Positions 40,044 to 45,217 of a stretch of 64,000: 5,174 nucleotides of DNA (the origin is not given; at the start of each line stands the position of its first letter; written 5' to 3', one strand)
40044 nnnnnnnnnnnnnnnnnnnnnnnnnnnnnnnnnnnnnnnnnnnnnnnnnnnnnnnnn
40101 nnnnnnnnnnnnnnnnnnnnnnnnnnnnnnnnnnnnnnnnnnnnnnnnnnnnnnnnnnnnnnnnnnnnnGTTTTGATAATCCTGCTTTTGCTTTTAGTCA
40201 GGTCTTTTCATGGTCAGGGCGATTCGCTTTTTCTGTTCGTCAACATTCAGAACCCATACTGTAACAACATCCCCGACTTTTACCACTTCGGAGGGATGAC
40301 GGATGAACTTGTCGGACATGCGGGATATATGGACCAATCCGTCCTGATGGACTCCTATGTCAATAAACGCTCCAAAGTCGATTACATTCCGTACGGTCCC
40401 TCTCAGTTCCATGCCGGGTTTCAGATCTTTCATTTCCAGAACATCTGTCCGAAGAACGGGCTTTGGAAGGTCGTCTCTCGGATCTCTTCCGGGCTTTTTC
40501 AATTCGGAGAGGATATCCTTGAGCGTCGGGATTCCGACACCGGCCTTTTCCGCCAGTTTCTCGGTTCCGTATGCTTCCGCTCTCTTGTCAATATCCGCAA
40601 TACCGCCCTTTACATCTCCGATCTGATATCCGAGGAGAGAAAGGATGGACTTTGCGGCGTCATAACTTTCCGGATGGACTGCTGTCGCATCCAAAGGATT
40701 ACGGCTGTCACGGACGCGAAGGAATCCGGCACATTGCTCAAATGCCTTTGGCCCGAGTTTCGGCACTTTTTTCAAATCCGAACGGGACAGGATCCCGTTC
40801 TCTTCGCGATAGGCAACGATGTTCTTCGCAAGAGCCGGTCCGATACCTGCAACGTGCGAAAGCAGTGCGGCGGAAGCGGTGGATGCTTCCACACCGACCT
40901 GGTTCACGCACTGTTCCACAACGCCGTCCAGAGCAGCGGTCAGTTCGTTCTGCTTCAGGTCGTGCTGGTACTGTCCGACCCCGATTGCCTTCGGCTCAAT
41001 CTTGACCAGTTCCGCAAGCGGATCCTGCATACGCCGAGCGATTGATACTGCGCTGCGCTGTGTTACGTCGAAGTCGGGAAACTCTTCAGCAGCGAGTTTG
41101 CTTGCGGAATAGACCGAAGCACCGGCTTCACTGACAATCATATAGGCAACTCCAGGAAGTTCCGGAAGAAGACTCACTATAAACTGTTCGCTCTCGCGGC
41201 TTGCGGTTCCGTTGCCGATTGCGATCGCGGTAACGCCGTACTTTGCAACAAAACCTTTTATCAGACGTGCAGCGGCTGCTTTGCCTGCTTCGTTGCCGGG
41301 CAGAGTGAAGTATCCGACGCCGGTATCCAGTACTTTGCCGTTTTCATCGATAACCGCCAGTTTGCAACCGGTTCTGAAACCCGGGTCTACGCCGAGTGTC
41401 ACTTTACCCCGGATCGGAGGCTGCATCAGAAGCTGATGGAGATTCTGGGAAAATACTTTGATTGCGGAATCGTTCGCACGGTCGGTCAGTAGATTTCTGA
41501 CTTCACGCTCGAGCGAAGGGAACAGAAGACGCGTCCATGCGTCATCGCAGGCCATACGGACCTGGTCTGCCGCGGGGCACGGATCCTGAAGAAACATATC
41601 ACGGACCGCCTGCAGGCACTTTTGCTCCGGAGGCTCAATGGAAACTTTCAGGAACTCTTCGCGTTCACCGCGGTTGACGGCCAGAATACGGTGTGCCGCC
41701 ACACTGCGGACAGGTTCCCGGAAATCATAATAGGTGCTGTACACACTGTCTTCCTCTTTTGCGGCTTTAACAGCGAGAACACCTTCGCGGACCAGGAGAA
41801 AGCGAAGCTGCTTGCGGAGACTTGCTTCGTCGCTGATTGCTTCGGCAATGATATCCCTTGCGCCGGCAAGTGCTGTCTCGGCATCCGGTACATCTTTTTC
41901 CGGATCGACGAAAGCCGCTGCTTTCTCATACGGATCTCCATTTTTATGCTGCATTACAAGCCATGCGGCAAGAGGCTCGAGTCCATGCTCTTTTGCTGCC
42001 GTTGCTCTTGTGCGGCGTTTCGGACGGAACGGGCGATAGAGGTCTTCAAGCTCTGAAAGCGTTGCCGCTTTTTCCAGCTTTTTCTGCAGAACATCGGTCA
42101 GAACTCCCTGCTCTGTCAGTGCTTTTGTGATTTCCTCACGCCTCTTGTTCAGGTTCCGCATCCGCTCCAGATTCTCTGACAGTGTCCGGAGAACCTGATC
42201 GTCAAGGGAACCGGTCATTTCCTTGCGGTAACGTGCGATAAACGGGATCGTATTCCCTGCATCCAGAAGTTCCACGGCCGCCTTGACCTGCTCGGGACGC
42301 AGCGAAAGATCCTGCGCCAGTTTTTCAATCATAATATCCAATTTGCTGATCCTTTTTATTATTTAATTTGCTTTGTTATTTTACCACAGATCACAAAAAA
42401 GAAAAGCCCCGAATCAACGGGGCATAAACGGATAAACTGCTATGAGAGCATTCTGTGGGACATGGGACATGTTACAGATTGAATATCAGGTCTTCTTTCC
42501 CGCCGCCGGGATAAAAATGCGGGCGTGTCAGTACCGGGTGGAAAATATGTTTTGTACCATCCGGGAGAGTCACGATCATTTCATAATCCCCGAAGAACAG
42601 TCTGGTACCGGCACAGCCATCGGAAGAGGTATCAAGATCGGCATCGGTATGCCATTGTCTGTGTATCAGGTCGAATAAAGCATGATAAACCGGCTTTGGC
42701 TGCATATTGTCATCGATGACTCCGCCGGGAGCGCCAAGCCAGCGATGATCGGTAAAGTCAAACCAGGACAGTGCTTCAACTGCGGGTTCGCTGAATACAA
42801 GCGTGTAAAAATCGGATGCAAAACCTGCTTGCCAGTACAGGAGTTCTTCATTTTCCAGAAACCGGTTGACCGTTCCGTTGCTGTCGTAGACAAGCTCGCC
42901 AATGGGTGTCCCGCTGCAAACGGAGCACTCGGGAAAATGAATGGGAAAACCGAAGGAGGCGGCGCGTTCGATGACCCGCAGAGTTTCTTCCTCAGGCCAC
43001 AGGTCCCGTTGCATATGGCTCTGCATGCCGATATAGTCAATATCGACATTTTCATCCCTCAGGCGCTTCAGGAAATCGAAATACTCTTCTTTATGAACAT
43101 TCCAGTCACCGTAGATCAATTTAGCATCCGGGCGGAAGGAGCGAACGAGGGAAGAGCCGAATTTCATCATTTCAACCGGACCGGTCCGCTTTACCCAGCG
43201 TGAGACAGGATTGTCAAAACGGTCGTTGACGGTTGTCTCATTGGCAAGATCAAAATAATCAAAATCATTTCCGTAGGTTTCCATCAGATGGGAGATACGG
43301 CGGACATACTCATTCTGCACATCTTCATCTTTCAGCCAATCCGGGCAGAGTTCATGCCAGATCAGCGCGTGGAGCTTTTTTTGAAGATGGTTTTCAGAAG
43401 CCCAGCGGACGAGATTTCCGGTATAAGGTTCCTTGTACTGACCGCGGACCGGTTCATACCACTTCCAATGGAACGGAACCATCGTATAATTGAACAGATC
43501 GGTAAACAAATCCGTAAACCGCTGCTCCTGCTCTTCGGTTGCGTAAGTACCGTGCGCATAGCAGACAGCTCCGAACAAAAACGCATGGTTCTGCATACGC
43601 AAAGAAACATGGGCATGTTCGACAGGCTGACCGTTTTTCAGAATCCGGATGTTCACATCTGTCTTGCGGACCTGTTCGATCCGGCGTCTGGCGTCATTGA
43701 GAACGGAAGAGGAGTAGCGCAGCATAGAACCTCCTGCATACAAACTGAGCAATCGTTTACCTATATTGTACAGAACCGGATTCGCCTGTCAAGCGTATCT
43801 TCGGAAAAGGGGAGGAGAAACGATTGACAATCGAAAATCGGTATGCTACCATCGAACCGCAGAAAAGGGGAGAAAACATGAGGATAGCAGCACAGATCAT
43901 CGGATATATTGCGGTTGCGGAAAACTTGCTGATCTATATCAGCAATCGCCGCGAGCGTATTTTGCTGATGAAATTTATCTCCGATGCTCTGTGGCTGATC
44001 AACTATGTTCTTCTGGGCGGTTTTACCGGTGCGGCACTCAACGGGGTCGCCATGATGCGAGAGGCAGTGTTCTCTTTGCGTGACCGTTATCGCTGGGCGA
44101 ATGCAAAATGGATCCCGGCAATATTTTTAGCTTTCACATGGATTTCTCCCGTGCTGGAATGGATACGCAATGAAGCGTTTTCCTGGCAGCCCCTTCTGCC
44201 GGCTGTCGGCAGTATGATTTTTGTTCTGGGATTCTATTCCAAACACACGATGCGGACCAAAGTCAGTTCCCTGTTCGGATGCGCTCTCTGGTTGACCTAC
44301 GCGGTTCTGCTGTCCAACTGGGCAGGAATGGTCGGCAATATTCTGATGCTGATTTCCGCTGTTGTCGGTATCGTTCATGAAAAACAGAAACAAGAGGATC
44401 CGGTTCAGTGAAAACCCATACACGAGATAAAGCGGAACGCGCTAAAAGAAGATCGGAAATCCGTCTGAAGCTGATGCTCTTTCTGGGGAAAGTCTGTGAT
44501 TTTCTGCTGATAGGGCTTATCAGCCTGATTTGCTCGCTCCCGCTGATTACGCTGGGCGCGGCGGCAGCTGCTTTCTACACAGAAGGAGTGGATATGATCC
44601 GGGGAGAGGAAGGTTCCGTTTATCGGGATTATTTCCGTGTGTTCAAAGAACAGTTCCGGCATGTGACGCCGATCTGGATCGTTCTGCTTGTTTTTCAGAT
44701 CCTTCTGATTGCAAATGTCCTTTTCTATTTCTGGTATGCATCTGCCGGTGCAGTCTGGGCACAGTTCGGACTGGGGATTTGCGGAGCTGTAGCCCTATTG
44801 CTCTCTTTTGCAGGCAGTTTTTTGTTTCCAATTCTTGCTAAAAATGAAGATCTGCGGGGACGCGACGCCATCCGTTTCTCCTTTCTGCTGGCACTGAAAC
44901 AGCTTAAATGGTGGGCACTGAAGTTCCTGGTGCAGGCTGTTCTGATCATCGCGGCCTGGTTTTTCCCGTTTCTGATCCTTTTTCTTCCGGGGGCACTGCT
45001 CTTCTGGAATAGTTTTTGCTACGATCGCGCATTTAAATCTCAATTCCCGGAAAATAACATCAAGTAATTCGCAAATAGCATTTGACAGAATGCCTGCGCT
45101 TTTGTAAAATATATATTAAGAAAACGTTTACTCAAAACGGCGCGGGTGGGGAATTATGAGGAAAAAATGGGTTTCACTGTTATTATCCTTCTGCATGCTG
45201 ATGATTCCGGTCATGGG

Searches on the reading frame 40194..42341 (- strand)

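Call 33: search_protein_families(library=pfam, proteins=[window:40194-42341:-], max_evalue=0.00001)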
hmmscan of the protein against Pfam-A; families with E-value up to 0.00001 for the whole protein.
window:40194-42341:- (715 aa): 9 families
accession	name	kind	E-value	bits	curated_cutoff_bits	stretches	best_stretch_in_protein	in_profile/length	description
PF16921.10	Tex_YqgF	-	1.5e-48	164.8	27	1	313-439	1-126/126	Tex protein YqgF-like domain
PF22706.1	Tex_central_region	-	3.4e-33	115.6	27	1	133-297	2-178/178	Tex central region-like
PF09371.15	Tex_N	-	3.4e-29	100.8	32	1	4-75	3-74/75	Tex-like protein N-terminal domain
PF12836.13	HHH_3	-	2.3e-24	85.7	27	1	479-542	1-65/65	Helix-hairpin-helix motif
PF17674.7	HHH_9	-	1.2e-20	74.6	23.1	1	548-622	1-70/70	HHH domain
PF00575.29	S1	-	2.6e-18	66.6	22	1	641-712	3-74/74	S1 RNA binding domain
PF23459.1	S1_RRP5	-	4.2e-11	43.7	27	1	640-709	1-70/72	RRP5 S1 domain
PF14635.12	HHH_7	-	1.4e-07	32.2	27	1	456-543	9-103/104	Helix-hairpin-helix motif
PF14639.11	YqgF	-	4.7e-07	30.2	35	1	396-446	97-147/150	Holliday-junction resolvase-like of SPT6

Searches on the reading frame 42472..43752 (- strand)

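Call 33: search_protein_families(library=pfam, proteins=[window:42472-43752:-], max_evalue=0.00001)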
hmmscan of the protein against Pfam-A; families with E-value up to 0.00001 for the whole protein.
window:42472-43752:- (426 aa): 1 family
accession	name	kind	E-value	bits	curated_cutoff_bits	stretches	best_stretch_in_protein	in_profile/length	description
PF00331.26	Glyco_hydro_10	-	8.6e-28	97.9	22.1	1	78-360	27-309/311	Glycosyl hydrolase family 10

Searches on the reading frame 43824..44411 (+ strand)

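Call 33: search_protein_families(library=pfam, proteins=[window:43824-44411:+], max_evalue=0.00001)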
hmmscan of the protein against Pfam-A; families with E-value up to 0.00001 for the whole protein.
window:43824-44411:+ (195 aa): 1 family
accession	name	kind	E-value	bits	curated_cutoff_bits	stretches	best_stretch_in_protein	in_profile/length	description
PF10688.14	Imp-YgjV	-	6e-24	85.1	23.5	1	21-185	1-154/159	Bacterial inner membrane protein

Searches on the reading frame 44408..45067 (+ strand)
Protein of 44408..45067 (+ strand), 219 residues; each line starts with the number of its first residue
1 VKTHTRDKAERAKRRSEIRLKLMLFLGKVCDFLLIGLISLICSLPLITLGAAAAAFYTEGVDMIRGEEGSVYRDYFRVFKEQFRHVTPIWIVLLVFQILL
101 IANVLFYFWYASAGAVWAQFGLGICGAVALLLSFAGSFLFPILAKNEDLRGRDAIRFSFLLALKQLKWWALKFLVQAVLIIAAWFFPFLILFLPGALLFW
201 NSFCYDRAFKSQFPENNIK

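Call 33: search_protein_families(library=pfam, proteins=[window:44408-45067:+], max_evalue=0.00001)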
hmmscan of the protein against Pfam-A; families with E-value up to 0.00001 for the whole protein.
window:44408-45067:+ (219 aa): 1 family
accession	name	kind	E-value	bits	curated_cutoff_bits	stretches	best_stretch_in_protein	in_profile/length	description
PF04854.19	DUF624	-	2.2e-10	41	24.2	1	40-103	12-76/77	Protein of unknown function, DUF624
